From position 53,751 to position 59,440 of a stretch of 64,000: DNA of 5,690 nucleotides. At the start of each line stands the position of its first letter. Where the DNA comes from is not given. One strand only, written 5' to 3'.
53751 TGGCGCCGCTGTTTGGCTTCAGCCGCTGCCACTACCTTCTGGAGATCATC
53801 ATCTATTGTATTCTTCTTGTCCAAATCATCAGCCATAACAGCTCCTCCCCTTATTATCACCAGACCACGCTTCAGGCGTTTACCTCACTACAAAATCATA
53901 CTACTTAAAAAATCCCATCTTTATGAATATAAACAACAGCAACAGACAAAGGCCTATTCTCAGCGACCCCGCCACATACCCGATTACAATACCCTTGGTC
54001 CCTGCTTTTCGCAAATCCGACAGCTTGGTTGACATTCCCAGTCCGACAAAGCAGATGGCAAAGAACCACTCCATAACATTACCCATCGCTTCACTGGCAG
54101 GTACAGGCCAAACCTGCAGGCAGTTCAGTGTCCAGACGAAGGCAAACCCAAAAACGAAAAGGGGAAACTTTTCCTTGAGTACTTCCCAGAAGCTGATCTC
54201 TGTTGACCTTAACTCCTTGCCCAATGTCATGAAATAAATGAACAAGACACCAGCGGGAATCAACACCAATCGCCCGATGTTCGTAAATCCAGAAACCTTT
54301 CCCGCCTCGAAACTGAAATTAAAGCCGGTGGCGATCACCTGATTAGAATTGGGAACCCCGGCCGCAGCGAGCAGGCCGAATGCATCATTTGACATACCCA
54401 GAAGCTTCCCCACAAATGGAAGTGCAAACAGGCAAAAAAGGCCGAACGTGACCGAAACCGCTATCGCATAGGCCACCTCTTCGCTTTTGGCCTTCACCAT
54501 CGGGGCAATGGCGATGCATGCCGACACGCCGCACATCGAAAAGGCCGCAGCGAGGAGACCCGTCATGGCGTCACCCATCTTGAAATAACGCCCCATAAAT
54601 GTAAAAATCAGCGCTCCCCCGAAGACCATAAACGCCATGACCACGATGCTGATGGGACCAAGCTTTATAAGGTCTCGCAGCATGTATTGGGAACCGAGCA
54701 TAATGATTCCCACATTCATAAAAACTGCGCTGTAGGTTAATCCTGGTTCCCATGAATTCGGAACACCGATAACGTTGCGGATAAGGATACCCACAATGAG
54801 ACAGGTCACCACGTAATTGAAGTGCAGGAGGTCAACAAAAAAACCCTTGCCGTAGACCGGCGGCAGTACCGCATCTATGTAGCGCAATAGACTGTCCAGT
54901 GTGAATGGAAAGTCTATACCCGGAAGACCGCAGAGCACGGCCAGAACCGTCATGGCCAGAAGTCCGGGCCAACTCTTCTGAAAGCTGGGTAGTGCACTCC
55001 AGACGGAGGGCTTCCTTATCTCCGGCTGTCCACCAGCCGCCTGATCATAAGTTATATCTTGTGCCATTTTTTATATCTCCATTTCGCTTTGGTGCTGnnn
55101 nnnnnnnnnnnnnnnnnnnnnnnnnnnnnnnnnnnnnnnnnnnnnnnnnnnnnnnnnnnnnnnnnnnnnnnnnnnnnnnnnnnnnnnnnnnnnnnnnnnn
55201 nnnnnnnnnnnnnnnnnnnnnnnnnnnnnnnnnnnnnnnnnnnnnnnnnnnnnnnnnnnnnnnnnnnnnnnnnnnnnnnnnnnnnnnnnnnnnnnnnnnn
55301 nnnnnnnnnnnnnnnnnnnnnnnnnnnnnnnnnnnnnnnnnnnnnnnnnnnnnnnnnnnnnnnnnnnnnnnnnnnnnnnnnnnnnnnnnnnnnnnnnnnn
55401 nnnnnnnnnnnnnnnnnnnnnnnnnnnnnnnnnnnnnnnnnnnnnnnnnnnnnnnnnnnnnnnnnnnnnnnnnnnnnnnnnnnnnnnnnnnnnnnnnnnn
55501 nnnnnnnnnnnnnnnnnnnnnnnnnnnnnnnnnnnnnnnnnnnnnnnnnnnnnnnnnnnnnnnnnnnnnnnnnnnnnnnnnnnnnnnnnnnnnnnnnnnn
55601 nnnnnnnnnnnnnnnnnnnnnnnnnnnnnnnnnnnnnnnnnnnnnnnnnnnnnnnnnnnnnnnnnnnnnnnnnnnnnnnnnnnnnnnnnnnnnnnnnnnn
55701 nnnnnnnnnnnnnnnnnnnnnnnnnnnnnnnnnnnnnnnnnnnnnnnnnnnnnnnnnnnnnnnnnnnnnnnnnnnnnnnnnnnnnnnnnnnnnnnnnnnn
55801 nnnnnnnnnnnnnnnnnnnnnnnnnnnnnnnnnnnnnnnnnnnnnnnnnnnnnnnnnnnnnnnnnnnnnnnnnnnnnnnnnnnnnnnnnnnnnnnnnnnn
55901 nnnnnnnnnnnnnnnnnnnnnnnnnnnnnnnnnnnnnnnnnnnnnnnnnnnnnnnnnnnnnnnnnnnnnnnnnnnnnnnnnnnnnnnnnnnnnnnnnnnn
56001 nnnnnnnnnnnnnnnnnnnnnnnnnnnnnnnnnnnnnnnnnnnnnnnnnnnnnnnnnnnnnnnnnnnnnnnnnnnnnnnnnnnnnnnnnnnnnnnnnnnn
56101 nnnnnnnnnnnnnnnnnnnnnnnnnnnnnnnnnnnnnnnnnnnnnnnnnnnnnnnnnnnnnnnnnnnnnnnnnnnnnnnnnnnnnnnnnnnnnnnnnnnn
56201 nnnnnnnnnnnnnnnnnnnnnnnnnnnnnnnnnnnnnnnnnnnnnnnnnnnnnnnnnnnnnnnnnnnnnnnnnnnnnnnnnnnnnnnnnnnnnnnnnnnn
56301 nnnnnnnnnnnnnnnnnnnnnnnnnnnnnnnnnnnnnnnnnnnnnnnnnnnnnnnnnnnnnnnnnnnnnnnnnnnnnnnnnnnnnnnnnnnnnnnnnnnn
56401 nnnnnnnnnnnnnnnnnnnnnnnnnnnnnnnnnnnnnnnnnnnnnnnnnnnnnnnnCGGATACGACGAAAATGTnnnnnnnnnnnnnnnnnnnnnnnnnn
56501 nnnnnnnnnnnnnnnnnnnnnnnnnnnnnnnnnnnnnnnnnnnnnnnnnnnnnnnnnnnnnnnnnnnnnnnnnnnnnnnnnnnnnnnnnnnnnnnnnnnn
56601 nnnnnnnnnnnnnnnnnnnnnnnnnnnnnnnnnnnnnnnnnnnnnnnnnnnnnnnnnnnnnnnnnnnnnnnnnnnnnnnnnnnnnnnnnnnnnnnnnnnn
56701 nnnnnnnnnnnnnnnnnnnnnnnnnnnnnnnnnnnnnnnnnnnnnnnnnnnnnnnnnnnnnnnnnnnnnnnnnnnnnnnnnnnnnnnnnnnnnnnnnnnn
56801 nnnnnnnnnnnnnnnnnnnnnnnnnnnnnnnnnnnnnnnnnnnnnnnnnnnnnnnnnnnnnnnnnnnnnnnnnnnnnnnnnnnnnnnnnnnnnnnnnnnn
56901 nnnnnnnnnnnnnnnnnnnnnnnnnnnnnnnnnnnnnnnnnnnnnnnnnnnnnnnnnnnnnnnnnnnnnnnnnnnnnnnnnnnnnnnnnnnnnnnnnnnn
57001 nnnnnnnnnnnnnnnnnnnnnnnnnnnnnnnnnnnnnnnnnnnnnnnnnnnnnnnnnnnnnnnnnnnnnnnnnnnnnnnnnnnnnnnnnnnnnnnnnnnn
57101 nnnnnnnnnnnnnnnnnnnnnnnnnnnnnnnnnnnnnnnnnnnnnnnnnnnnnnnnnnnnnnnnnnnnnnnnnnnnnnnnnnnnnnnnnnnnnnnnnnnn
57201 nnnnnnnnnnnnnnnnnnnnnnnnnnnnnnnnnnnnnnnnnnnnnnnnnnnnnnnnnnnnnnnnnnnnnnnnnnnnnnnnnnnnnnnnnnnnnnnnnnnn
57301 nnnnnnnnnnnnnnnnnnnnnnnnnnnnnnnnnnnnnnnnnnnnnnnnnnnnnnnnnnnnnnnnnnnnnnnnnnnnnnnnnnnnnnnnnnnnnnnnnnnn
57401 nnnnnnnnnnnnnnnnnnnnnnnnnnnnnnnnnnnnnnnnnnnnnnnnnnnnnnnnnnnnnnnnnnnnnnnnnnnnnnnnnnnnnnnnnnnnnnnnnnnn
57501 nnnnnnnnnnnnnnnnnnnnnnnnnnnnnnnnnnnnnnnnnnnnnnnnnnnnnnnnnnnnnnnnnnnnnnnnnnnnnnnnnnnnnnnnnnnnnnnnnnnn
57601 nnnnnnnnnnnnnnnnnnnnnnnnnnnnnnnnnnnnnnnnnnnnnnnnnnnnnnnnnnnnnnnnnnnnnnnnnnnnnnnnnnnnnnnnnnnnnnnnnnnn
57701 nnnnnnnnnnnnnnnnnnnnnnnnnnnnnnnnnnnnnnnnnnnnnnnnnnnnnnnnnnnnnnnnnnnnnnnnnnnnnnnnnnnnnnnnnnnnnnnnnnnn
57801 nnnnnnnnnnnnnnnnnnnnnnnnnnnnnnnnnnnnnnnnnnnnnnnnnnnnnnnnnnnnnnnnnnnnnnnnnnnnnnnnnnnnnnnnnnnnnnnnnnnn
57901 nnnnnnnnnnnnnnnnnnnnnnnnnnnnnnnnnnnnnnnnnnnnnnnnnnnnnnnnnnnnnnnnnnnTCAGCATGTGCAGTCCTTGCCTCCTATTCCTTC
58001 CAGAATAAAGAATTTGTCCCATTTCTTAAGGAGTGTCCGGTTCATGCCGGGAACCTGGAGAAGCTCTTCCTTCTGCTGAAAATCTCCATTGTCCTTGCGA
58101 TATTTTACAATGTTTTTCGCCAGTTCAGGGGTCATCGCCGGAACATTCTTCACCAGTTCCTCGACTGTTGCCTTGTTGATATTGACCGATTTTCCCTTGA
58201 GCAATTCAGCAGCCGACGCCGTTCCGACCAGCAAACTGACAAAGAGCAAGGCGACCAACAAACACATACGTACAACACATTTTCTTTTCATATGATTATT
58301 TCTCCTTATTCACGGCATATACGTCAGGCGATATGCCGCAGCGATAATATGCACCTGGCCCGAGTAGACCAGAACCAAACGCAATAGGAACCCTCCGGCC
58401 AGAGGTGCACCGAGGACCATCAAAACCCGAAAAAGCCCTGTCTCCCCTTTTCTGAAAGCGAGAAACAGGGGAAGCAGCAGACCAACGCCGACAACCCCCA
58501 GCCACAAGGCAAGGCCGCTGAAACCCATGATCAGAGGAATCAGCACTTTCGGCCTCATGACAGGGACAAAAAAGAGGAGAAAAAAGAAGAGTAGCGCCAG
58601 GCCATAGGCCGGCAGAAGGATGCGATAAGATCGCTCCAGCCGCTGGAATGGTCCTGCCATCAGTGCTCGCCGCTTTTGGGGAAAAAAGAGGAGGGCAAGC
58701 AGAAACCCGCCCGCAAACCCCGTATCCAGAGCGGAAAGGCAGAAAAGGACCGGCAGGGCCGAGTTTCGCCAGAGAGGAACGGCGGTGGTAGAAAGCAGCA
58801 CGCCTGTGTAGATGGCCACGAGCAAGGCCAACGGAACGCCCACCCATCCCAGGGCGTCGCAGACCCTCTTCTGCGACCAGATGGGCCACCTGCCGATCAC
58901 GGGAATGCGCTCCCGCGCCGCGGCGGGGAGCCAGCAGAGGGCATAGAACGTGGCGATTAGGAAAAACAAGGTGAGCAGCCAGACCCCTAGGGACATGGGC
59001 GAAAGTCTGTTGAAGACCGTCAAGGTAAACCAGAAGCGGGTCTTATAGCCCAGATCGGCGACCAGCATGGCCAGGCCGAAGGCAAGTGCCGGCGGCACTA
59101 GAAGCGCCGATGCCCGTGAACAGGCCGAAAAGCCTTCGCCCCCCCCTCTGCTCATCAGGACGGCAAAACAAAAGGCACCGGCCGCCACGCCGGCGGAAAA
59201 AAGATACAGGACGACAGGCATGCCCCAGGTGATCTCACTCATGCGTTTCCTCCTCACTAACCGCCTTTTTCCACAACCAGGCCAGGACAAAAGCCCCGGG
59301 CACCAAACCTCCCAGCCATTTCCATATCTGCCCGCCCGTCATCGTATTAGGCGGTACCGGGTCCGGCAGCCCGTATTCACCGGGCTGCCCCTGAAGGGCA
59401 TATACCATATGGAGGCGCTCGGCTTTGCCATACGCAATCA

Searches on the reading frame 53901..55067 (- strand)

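Call 9: search_protein_families(library=pfam, proteins=[window:53901-55067:-])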
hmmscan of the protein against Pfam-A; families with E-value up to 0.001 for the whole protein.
window:53901-55067:- (388 aa): 1 family
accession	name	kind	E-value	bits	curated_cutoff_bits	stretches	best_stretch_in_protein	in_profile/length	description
PF03601.19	Cons_hypoth698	-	9.8e-50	169.6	24.5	1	79-362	22-303/304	Conserved hypothetical protein 698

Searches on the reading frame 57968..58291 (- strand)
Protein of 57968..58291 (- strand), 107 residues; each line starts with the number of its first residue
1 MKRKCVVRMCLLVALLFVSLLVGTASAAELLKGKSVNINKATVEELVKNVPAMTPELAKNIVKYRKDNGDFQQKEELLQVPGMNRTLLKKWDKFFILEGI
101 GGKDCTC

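Call 54: search_protein_families(library=pfam, proteins=[window:57968-58291:-], max_evalue=0.01)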
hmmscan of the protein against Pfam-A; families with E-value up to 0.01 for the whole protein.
window:57968-58291:- (107 aa): 4 families
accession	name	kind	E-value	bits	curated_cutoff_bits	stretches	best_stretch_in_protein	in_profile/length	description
PF12836.13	HHH_3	-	4.1e-18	65.7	27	1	33-95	3-64/65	Helix-hairpin-helix motif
PF06514.17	PsbU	-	0.00032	21.1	24.5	1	32-91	11-68/93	Photosystem II 12 kDa extrinsic protein (PsbU)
PF00633.29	HHH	-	0.0017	18.6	24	0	37-64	4-30/30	Helix-hairpin-helix motif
PF03934.19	T2SSK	-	0.0026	18.5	24.2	1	36-85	1-49/63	Type II secretion system (T2SS), protein K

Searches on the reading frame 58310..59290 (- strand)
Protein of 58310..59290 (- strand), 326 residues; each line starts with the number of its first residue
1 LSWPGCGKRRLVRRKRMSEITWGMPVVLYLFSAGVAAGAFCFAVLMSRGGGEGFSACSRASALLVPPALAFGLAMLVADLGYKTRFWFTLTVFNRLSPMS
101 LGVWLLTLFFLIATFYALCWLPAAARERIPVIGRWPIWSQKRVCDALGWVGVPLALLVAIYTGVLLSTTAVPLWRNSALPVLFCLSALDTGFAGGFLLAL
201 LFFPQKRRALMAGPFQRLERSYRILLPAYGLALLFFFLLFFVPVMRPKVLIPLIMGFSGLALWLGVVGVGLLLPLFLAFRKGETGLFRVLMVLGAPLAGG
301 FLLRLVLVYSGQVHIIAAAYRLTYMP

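Call 54: search_protein_families(library=pfam, proteins=[window:58310-59290:-], max_evalue=0.01)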
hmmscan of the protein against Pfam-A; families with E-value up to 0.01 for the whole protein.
window:58310-59290:- (326 aa): 1 family
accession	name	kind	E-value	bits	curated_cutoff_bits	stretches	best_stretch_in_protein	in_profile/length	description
PF03916.19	NrfD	-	8.6e-37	127.9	25.8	1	18-315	7-312/313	Polysulphide reductase, NrfD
